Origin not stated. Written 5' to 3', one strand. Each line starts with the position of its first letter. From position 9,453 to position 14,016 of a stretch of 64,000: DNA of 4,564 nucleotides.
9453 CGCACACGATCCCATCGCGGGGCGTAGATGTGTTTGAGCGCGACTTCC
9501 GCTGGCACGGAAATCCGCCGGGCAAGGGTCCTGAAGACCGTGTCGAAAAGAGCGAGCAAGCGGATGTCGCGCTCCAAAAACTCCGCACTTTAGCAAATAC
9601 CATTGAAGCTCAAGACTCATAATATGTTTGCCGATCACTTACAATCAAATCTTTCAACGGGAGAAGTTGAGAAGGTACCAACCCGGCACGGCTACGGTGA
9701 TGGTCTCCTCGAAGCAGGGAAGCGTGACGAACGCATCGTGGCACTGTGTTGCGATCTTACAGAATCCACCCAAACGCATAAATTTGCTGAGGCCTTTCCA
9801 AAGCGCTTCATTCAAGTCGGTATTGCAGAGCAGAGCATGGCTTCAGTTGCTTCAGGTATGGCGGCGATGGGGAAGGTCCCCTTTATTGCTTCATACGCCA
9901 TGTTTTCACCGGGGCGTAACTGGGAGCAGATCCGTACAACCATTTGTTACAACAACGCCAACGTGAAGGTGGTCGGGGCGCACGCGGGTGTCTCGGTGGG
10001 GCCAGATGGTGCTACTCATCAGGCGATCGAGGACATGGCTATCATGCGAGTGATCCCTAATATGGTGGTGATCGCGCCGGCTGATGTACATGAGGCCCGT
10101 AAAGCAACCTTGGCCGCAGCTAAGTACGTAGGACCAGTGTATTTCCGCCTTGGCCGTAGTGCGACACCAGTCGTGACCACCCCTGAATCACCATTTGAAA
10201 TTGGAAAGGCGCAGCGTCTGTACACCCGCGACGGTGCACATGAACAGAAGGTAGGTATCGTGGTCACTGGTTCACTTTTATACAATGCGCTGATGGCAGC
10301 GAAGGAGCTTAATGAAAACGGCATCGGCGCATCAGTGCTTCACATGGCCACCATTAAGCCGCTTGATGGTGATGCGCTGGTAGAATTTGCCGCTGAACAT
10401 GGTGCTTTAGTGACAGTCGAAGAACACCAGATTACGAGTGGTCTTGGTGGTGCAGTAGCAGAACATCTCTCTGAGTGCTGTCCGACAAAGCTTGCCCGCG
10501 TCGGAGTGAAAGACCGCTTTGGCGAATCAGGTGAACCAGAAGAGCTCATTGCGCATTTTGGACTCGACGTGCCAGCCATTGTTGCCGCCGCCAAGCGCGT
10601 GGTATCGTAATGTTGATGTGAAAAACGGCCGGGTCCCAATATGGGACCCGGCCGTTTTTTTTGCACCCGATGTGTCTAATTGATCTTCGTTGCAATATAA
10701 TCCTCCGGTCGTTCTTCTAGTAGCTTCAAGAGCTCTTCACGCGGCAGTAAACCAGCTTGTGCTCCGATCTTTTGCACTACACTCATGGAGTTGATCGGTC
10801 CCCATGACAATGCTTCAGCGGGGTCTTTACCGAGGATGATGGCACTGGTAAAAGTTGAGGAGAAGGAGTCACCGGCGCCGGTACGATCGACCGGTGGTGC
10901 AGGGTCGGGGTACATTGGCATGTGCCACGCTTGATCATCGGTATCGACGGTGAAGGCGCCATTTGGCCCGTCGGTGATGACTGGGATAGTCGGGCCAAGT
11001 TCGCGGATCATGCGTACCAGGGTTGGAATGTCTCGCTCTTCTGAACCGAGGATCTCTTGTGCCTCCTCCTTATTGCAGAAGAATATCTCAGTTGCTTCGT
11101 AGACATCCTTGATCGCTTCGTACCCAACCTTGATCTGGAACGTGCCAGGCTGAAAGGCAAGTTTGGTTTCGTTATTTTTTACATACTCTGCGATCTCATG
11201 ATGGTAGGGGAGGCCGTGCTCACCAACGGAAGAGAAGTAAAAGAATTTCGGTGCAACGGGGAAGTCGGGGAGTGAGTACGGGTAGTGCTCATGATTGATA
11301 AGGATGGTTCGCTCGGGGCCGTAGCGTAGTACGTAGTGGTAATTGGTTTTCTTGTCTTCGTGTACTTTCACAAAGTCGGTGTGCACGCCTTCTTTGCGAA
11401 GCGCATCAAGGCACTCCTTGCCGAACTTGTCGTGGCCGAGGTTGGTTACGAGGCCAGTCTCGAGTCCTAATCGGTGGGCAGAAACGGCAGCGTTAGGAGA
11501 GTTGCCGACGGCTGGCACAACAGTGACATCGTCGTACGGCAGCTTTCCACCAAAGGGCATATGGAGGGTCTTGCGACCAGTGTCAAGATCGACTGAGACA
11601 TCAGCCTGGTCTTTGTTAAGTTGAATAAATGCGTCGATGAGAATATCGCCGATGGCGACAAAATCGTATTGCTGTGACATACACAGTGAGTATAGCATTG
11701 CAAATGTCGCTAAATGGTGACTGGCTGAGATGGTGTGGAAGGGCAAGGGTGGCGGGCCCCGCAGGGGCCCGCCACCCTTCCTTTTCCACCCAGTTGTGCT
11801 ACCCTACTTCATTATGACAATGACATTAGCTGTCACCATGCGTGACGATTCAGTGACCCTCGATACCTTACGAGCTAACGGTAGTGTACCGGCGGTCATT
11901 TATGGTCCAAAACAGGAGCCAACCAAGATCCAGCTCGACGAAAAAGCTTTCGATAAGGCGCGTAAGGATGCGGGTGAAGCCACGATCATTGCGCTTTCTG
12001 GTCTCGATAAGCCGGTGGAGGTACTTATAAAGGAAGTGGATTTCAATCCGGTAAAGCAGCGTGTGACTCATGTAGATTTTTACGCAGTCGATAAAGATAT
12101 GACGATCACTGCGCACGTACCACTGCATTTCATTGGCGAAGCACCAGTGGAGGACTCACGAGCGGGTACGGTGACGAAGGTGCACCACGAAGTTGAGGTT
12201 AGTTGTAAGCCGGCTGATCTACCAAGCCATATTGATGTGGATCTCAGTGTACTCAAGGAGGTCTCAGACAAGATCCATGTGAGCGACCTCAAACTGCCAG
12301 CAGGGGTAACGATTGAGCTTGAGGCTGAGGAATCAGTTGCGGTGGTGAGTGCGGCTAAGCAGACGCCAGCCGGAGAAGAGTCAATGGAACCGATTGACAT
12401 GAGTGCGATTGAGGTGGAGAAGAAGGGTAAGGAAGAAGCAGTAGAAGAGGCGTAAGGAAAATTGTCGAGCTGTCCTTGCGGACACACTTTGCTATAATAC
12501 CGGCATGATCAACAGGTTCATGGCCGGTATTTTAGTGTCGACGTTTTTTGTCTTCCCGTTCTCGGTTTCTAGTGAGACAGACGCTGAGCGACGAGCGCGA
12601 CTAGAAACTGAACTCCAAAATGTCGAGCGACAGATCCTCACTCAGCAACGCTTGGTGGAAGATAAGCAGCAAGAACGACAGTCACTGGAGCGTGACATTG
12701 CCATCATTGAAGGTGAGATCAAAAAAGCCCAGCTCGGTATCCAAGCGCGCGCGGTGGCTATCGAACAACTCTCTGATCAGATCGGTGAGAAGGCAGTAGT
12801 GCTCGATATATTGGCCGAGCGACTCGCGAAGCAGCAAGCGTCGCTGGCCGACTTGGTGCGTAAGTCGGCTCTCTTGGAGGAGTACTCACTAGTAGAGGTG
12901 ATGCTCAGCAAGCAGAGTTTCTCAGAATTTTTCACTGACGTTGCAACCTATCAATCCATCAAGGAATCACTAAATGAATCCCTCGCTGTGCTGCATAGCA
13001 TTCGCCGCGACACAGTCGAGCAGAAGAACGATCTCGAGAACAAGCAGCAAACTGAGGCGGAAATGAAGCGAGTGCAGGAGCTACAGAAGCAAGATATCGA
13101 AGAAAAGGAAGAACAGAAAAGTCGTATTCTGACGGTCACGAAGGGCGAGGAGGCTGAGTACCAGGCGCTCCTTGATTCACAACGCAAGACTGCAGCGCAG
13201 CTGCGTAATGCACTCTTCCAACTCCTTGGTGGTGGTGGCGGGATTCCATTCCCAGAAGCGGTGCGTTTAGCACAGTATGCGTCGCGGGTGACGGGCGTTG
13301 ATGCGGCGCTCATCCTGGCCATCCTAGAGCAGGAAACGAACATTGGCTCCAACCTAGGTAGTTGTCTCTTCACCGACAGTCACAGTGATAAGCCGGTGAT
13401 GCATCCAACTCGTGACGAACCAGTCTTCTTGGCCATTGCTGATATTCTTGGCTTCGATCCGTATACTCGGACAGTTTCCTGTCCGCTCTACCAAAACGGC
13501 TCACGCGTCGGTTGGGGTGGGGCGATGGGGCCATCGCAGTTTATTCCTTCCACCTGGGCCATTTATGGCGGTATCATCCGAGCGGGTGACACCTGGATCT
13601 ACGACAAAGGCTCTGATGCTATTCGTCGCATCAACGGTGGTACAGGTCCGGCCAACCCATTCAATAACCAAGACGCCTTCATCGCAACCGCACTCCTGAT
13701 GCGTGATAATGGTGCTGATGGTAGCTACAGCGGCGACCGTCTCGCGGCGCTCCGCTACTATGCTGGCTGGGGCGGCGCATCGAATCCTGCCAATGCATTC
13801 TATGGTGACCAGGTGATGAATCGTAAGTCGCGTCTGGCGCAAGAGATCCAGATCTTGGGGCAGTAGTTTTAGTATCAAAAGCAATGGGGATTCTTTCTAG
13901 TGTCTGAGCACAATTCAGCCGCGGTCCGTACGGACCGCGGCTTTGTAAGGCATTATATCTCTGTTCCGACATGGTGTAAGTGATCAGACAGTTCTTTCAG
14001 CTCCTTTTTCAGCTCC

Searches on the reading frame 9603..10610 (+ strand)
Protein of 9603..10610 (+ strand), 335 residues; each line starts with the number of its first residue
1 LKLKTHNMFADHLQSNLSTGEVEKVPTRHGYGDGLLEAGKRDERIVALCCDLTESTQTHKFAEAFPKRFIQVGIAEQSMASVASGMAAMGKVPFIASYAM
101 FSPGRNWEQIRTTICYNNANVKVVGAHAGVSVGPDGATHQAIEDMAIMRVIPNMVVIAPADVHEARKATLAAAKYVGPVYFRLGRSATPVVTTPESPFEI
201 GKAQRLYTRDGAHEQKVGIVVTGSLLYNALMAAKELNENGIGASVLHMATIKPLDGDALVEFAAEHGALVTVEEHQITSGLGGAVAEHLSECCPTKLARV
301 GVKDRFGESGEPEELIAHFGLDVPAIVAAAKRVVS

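Call 61: search_protein_families(library=pfam, proteins=[window:9603-10610:+], max_evalue=0.001)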
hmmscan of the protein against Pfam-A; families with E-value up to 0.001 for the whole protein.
window:9603-10610:+ (335 aa): 3 families
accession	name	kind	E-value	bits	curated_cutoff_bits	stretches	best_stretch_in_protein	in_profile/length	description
PF02779.29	Transket_pyr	-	3.2e-42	144.6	27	1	24-189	2-173/174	Transketolase, pyrimidine binding domain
PF02780.25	Transketolase_C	-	2.2e-26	92.6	25.9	1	214-326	9-124/124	Transketolase, C-terminal domain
PF22613.1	Transketolase_C_1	-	1.6e-06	28.7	27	1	211-322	8-113/113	Transketolase-like TK C-terminal domain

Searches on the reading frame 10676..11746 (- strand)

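Call 62: search_protein_families(library=pfam, proteins=[window:10676-11746:-], max_evalue=0.001)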
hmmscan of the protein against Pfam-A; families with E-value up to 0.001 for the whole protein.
window:10676-11746:- (356 aa): 1 family
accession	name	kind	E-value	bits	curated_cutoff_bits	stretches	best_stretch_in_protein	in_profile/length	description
PF00294.29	PfkB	-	1.7e-34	120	25.8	1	81-332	37-298/302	pfkB family carbohydrate kinase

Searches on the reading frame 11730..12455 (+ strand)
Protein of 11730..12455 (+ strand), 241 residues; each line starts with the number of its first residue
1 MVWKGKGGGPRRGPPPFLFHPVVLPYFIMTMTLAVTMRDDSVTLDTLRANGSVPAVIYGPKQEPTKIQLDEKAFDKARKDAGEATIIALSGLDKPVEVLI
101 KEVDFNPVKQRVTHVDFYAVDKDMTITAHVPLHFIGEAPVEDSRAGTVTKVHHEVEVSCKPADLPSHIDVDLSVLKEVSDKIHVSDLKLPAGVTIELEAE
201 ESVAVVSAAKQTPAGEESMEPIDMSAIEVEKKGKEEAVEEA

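Call 62: search_protein_families(library=pfam, proteins=[window:11730-12455:+], max_evalue=0.001)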
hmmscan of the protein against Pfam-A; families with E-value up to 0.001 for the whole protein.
window:11730-12455:+ (241 aa): 2 families
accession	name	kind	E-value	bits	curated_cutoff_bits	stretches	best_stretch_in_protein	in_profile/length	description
PF14693.11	Ribosomal_TL5_C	-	3.6e-22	78.9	27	1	126-209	2-83/84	Ribosomal protein TL5, C-terminal domain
PF01386.24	Ribosomal_L25p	-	1.2e-18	67.7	23.6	1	41-117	10-82/82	Ribosomal L25p family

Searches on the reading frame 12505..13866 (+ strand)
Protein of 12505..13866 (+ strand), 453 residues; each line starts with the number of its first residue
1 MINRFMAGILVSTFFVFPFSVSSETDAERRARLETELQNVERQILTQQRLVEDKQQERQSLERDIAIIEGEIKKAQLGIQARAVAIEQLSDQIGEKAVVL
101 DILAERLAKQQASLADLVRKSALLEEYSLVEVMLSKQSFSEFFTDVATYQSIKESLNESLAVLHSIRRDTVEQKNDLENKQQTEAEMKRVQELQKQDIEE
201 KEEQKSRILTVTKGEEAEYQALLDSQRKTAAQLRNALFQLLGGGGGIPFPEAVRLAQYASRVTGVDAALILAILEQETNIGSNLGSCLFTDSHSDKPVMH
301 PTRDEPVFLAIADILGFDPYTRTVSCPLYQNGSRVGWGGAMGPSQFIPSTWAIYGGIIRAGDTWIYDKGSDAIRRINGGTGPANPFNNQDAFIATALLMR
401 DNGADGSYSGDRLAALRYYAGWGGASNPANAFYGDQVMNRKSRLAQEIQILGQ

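Call 62: search_protein_families(library=pfam, proteins=[window:12505-13866:+], max_evalue=0.001)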
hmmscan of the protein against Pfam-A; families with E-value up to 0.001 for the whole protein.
window:12505-13866:+ (453 aa): 1 family
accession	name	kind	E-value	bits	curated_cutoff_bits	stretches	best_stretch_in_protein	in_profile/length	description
PF13406.11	SLT_2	-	1.8e-05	24.6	24.3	1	256-355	77-170/292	Transglycosylase SLT domain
